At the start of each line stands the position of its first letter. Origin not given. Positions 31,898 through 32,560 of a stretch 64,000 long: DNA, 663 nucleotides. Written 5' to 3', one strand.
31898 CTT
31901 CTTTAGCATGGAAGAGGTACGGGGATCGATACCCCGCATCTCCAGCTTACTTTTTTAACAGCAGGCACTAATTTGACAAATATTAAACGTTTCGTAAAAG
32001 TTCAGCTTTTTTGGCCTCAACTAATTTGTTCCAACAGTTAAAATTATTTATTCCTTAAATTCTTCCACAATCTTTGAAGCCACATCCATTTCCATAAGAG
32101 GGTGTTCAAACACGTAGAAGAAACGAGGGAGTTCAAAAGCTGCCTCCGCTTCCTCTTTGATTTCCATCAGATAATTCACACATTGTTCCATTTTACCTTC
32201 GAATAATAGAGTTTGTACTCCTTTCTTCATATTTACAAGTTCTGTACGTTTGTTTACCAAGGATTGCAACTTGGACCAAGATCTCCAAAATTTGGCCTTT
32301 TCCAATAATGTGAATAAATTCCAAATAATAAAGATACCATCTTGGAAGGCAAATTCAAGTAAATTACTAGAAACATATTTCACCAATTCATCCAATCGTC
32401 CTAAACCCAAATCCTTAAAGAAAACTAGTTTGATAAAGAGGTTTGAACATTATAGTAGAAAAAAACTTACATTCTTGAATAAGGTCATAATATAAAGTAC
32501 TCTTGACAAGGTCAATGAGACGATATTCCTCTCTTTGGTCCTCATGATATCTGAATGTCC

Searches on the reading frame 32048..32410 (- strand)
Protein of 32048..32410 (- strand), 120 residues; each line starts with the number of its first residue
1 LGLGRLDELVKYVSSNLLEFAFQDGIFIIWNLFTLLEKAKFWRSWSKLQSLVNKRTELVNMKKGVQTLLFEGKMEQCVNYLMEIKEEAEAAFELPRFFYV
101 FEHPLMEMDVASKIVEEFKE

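Call 37: find_encoding_contigs(protein=window:32048-32410:-, flank=5000, max_places=10)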
Protein window:32048-32410:- (120 aa): 1 contig read that carries it; 1 place shown.
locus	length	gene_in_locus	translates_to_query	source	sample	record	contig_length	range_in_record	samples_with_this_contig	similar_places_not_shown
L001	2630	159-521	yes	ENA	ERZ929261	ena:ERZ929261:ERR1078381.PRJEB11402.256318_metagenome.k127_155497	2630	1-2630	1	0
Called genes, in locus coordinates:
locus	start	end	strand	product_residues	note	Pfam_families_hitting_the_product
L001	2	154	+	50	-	?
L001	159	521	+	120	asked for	-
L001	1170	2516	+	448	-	PF00091:Tubulin, PF10644:Misat_Tub_SegII (weak), PF03953:Tubulin_C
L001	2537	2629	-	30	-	?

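Call 51: search_protein_families(library=pfam, proteins=[window:32048-32410:-], max_evalue=0.001)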
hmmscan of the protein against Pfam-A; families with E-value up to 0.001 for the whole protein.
window:32048-32410:- (120 aa): 0 families

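Call 58: find_homologous_proteins(query=window:32048-32410:-, max_evalue=0.00001)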
Query window:32048-32410:- (120 aa): 1 proteins with E <= 0.00001 among 19 candidates.
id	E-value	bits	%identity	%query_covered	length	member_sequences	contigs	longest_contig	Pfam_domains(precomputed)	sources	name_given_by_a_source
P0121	5.7e-72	257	100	100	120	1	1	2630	-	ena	-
